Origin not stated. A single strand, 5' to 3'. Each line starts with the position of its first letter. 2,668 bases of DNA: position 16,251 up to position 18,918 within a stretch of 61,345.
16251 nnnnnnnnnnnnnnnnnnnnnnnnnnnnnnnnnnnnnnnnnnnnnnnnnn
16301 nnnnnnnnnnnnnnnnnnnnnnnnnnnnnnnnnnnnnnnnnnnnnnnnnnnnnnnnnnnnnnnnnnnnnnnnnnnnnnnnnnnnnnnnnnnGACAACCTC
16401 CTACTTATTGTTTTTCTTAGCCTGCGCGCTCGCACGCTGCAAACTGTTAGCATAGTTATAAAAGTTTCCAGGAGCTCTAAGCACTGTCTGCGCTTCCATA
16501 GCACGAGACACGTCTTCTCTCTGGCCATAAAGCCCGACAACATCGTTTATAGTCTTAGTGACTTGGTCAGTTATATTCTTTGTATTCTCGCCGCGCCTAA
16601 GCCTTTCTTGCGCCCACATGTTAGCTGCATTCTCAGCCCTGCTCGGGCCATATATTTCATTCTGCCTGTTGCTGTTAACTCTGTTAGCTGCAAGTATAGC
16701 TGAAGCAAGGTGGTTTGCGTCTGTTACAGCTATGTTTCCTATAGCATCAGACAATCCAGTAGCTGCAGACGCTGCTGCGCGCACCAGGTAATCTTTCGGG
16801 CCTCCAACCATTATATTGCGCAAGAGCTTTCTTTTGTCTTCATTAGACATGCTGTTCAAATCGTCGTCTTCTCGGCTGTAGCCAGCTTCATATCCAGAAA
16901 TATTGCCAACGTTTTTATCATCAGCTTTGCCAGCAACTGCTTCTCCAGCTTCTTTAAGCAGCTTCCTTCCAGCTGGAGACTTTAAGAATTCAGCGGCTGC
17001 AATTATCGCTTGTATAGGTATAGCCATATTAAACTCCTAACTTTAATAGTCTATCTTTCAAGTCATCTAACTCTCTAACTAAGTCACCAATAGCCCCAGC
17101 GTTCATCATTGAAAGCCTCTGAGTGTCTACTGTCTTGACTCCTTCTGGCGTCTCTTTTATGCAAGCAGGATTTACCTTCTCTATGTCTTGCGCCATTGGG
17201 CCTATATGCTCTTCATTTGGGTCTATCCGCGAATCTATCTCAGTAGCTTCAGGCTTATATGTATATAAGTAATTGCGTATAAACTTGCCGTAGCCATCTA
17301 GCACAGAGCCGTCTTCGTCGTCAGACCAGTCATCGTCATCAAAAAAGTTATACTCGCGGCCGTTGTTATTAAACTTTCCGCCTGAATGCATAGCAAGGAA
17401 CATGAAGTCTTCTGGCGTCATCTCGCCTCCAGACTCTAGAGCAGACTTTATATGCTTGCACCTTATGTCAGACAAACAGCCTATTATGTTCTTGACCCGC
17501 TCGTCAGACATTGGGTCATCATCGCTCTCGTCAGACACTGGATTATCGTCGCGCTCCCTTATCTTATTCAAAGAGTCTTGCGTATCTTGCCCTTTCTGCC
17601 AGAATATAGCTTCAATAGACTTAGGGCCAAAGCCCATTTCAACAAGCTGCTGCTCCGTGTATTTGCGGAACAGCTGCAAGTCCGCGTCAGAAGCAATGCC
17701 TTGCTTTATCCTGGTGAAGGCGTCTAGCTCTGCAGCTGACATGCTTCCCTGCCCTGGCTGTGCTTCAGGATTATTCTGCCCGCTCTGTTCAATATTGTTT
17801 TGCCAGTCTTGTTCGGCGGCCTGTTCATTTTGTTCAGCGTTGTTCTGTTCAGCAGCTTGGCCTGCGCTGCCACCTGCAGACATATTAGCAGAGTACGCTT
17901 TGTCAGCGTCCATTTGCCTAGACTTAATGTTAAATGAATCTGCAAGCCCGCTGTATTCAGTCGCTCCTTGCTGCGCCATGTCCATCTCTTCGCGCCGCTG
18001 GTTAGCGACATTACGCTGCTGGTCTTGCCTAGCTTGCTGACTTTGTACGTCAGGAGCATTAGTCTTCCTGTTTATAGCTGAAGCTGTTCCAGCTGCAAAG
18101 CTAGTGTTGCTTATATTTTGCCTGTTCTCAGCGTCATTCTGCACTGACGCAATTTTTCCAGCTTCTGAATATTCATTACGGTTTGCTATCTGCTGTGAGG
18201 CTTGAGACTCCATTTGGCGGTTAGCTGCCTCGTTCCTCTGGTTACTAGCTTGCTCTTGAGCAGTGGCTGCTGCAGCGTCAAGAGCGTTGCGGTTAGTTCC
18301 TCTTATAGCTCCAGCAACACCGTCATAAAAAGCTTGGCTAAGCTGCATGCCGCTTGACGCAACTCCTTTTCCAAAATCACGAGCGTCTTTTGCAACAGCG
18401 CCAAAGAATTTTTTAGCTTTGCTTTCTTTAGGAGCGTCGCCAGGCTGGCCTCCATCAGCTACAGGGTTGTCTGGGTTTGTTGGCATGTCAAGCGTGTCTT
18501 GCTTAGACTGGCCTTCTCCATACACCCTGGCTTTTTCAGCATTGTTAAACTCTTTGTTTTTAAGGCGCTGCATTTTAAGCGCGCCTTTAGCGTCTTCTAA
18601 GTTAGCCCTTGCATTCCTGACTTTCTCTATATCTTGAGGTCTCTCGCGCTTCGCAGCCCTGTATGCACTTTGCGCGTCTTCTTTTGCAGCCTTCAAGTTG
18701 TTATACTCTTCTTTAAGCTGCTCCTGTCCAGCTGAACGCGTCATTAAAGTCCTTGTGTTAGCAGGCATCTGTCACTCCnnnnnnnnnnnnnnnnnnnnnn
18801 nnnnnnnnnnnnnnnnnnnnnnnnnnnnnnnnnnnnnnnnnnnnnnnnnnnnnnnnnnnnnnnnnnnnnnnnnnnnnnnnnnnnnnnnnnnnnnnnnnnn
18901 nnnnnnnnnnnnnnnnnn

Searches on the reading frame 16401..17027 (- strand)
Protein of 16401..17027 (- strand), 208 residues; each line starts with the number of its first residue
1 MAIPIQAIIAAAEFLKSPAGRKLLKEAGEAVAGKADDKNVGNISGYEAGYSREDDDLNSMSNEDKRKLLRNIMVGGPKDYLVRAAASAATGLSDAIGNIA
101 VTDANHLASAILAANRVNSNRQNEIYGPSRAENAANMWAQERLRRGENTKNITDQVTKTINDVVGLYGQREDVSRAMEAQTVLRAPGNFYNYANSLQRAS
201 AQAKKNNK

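Call 102: search_protein_families(library=pfam, proteins=[window:16401-17027:-], max_evalue=0.01)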
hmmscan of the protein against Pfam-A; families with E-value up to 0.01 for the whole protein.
window:16401-17027:- (208 aa): 1 family
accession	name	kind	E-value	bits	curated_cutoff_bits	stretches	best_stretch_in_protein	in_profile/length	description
PF09832.14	DUF2059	-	0.0055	17.1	23.6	0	8-31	20-43/60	Uncharacterized protein conserved in bacteria (DUF2059)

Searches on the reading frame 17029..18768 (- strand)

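Call 23: search_protein_families(library=pfam, proteins=[window:17029-18768:-], max_evalue=0.01)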
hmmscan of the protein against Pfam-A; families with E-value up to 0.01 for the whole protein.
window:17029-18768:- (579 aa): 1 family
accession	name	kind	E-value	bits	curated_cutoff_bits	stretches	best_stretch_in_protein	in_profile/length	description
PF13884.11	Peptidase_S74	-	1.1e-05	26.1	22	1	498-536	24-56/58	Chaperone of endosialidase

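Call 24: search_protein_families(library=phrogs, proteins=[window:17029-18768:-], max_evalue=0.01)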
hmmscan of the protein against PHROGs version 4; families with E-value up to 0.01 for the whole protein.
window:17029-18768:- (579 aa): 1 family
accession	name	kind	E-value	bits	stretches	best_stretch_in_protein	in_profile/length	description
phrog_25848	-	tail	3.8e-05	23.1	1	523-577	540-594/598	tail fiber protein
